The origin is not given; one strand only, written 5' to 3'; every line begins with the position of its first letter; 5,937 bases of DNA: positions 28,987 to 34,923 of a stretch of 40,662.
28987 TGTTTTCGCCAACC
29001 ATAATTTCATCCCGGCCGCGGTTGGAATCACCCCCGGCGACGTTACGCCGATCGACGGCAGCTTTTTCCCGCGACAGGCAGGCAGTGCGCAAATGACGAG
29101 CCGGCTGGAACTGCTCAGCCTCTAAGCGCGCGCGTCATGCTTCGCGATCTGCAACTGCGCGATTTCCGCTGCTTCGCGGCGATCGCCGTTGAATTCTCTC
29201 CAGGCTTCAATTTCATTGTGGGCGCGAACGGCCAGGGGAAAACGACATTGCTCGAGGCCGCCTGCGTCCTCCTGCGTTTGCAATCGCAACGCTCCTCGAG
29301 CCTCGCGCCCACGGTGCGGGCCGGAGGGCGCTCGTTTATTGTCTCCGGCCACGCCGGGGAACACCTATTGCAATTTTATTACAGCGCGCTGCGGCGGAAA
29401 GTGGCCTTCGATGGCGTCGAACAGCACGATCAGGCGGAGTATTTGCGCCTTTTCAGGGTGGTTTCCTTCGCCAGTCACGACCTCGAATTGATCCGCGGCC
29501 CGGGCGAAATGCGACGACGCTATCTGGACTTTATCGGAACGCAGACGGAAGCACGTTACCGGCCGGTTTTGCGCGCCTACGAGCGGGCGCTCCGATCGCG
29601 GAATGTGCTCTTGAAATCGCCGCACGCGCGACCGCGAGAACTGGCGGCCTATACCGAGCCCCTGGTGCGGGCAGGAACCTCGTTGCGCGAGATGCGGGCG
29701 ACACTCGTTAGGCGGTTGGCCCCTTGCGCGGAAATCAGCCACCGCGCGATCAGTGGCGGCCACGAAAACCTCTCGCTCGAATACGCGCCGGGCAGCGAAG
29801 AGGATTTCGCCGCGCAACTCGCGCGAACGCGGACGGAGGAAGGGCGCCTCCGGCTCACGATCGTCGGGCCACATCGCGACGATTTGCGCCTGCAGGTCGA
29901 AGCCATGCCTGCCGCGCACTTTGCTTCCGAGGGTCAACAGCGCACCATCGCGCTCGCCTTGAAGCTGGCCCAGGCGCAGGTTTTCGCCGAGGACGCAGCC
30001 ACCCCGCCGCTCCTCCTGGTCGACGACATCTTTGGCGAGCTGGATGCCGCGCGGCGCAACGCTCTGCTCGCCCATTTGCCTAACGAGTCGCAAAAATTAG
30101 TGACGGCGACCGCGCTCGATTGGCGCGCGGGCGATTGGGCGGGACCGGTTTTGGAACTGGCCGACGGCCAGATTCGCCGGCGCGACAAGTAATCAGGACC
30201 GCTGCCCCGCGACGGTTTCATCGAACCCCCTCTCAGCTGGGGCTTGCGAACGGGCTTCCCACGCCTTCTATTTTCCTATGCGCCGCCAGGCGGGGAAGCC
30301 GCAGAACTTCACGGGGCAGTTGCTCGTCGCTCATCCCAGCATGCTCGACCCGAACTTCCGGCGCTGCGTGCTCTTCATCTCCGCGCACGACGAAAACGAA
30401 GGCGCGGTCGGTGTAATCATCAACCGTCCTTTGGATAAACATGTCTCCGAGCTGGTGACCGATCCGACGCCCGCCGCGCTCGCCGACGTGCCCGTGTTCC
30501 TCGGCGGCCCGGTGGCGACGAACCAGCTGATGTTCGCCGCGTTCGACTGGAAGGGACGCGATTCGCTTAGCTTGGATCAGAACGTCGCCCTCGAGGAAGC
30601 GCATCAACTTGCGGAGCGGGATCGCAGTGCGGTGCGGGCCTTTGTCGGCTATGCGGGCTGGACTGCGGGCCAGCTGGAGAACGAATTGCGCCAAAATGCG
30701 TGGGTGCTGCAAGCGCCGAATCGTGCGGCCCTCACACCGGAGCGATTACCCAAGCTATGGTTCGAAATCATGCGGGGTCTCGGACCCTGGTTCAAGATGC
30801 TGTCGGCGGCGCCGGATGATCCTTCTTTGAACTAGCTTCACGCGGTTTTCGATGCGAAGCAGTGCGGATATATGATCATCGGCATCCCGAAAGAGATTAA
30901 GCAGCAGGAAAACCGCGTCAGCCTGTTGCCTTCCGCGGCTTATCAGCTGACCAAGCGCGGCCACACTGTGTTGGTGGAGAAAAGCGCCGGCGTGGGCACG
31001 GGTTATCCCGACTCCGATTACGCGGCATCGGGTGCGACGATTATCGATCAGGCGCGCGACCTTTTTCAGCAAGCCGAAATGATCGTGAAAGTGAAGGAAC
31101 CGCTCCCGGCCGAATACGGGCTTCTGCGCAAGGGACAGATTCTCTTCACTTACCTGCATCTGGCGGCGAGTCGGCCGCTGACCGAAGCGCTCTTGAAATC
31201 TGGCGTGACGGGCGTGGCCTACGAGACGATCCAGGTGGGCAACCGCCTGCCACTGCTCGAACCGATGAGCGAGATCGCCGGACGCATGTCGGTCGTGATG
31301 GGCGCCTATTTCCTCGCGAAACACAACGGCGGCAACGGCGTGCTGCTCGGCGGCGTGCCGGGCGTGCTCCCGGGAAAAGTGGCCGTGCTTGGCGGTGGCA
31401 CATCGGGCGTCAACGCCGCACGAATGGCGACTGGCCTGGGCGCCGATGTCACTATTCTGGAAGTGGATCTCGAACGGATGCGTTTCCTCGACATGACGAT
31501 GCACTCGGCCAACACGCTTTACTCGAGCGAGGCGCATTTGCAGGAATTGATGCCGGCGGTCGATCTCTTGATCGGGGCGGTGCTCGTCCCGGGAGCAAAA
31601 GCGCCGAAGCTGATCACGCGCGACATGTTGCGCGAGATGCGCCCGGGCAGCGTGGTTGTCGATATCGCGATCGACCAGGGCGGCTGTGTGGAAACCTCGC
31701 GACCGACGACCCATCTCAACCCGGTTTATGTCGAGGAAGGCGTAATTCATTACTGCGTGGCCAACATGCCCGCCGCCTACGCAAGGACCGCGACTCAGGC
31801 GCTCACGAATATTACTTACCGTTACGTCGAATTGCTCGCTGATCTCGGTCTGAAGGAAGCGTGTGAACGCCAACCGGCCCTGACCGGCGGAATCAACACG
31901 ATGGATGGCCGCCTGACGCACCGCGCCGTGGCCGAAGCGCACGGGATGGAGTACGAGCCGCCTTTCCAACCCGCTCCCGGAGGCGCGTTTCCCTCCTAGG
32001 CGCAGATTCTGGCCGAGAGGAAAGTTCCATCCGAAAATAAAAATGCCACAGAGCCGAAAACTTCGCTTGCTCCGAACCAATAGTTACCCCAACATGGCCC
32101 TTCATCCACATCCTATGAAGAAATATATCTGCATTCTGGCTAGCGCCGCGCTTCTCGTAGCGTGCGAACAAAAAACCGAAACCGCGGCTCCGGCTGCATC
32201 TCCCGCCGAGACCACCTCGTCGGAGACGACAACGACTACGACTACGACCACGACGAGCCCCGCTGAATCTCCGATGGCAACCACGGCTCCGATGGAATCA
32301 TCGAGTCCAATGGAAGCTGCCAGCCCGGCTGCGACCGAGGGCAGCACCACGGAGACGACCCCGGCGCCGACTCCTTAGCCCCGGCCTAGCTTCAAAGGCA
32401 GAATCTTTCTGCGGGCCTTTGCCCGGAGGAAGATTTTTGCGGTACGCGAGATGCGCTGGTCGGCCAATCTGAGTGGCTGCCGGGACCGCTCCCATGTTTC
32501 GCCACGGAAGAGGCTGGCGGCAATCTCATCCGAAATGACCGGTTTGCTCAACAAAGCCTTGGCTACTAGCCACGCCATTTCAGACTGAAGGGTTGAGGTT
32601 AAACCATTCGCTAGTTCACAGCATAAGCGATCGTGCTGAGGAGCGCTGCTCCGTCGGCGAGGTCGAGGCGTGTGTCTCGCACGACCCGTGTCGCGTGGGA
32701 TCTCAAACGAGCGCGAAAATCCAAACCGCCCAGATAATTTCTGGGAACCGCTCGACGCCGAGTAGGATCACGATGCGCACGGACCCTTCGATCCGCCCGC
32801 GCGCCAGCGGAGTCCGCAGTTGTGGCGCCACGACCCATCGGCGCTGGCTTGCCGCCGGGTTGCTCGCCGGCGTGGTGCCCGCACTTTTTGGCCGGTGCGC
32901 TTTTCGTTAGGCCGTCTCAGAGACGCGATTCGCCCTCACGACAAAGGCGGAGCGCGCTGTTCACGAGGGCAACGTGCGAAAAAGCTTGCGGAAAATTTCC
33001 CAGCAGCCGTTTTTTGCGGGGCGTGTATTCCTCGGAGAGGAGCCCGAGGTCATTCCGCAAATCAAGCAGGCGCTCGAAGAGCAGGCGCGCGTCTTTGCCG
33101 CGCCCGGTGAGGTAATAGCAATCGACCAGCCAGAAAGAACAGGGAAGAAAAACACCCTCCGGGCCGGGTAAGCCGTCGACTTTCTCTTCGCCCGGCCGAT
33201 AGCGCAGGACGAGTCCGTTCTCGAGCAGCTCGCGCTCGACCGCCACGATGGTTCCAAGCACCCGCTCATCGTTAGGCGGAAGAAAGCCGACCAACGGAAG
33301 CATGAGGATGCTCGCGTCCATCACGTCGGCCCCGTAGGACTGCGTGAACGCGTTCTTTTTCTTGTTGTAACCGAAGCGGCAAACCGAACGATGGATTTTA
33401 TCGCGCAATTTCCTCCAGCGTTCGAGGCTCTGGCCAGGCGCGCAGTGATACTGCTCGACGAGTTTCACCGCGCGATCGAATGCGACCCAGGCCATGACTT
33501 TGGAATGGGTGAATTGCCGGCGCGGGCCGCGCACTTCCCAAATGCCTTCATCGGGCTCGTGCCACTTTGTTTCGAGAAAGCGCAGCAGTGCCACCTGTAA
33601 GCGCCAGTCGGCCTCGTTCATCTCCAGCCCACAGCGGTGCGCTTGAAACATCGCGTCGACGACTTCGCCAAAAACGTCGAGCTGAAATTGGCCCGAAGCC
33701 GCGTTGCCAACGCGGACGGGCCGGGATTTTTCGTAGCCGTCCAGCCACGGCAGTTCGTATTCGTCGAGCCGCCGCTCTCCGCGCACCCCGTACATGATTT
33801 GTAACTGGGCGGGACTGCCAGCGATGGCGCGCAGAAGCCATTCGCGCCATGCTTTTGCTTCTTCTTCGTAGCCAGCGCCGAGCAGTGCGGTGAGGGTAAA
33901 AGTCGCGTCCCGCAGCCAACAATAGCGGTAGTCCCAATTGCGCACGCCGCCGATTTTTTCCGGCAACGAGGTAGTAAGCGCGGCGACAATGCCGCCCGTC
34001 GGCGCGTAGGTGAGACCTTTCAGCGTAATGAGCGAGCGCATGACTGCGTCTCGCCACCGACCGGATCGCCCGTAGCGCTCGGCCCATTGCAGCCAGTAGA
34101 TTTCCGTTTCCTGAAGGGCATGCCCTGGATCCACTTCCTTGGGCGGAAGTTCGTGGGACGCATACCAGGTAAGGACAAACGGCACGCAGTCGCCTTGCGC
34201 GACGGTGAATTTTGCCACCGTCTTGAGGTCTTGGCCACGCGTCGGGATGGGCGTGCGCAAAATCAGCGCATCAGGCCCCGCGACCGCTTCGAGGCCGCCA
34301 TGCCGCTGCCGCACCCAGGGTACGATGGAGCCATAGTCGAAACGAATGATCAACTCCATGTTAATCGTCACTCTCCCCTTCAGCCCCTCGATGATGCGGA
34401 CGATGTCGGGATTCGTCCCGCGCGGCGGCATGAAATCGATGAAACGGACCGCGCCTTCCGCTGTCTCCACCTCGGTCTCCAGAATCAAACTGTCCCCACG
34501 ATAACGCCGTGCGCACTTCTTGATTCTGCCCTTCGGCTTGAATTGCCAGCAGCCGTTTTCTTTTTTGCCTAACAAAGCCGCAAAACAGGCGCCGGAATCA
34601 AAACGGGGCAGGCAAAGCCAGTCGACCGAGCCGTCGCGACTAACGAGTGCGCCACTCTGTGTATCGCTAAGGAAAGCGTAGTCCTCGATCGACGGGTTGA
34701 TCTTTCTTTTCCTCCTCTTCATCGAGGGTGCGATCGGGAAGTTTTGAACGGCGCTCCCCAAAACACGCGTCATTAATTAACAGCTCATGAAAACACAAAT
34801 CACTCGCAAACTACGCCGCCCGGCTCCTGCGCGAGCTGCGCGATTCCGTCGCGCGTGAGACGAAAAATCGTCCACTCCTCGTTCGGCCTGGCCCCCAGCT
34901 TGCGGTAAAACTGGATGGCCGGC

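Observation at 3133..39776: Massively over-represented dispersed 9-mer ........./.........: a candidate DNA uptake sequence or other genome-wide DNA signal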

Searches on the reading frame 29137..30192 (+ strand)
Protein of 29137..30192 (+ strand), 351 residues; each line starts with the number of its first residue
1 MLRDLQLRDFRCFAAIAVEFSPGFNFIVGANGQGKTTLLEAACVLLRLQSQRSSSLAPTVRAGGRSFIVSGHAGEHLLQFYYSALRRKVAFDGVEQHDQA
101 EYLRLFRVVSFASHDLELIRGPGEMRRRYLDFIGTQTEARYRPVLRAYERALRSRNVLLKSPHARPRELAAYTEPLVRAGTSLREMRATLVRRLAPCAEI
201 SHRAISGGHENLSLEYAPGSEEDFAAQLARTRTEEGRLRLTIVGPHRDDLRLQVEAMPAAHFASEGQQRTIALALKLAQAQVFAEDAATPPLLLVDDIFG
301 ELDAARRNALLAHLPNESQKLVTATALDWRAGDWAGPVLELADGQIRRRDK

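Call 10: search_protein_families(library=pfam, proteins=[window:29137-30192:+], max_evalue=0.001)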
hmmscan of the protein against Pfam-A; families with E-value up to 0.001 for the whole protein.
window:29137-30192:+ (351 aa): 6 families
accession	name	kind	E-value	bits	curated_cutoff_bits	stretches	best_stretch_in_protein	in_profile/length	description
PF02463.25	SMC_N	-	2e-15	57.2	40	2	1-55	1-60/220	RecF/RecN/SMC N terminal domain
PF13476.12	AAA_23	-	3.4e-11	44.6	27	1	5-54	2-51/201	AAA domain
PF13175.12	AAA_15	-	2e-08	34.7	32.1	1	1-49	1-50/374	AAA ATPase domain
PF13304.12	AAA_21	-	8.3e-07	29.8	27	0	24-50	1-30/304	AAA domain, putative AbiEii toxin, Type IV TA system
PF13555.12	AAA_29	-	0.00022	21.3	27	1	2-49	1-49/61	P-loop containing region of AAA domain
PF13191.12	AAA_16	-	0.00036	21.5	32.6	0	3-100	5-85/167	AAA ATPase domain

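Call 16: find_encoding_contigs(protein=window:29137-30192:+, flank=10000, max_places=10)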
Protein window:29137-30192:+ (351 aa): 2 contigs read that carry it; 2 places shown.
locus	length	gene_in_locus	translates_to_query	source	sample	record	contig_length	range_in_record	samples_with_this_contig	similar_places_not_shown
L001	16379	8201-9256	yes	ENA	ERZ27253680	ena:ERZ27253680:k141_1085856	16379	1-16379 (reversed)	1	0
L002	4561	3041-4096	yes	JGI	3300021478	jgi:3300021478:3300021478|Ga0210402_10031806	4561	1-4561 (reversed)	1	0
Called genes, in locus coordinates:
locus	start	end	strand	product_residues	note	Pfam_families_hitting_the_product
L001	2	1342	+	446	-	?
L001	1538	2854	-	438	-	PF16491:Peptidase_M48_N, PF01435:Peptidase_M48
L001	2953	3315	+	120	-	-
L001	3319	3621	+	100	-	PF07045:DUF1330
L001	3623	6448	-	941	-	-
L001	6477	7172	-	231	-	PF14014:DUF4230 (weak)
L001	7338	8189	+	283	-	PF08379:Bact_transglu_N, PF01841:Transglut_core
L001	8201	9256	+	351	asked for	PF02463:SMC_N, PF13175:AAA_15, PF13476:AAA_23, PF13304:AAA_21 (faint)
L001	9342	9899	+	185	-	PF02622:DUF179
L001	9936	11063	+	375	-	PF05222:AlaDh_PNT_N, PF01262:AlaDh_PNT_C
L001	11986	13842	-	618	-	PF19291:TREH_N, PF00723:Glyco_hydro_15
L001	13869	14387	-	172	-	PF00583:Acetyltransf_1, PF13508:Acetyltransf_7, PF08445:FR47 (weak)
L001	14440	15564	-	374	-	PF21338:Top1B_N_bact, PF01028:Topoisom_I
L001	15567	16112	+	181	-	PF13302:Acetyltransf_3, PF00583:Acetyltransf_1 (weak)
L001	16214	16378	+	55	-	?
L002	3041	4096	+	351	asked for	PF02463:SMC_N, PF13175:AAA_15, PF13476:AAA_23, PF13304:AAA_21 (faint)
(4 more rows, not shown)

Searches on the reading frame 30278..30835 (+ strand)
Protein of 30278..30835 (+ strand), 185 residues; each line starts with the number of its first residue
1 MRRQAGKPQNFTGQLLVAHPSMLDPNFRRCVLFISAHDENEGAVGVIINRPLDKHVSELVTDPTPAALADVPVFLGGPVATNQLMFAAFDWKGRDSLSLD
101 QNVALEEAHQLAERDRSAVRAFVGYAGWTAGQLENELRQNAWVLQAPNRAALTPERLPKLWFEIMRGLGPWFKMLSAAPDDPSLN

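Call 10: search_protein_families(library=pfam, proteins=[window:30278-30835:+], max_evalue=0.001)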
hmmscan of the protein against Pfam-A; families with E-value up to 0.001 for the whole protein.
window:30278-30835:+ (185 aa): 1 family
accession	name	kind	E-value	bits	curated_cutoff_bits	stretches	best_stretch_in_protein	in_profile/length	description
PF02622.21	DUF179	-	1.7e-32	113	27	1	20-169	1-157/157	AlgH-like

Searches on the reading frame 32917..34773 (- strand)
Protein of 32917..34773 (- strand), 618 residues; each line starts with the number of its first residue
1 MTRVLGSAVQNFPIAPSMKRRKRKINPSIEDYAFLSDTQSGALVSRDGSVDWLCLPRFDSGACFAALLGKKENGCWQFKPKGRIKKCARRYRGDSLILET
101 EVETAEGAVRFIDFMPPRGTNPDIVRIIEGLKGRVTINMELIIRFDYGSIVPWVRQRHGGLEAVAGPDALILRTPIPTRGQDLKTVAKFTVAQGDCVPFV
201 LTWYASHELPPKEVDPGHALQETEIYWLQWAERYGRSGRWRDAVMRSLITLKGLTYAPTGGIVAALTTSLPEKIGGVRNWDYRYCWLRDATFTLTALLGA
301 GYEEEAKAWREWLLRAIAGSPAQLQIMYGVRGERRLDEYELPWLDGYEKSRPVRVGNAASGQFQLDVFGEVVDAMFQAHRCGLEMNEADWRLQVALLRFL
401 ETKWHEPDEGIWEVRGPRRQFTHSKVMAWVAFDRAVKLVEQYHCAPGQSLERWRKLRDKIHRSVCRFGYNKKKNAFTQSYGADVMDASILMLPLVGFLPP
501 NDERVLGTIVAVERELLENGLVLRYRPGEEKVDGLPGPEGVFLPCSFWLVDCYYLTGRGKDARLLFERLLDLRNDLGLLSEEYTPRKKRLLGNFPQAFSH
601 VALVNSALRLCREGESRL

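Call 10: search_protein_families(library=pfam, proteins=[window:32917-34773:-], max_evalue=0.001)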
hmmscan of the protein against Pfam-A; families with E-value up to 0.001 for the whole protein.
window:32917-34773:- (618 aa): 2 families
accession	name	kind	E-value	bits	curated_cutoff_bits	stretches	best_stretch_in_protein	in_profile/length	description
PF00723.27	Glyco_hydro_15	-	1.2e-81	275.3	22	1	240-607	3-426/427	Glycosyl hydrolases family 15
PF19291.4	TREH_N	-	3.5e-18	66.1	23.1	1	27-175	13-156/211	Trehalase-like, N-terminal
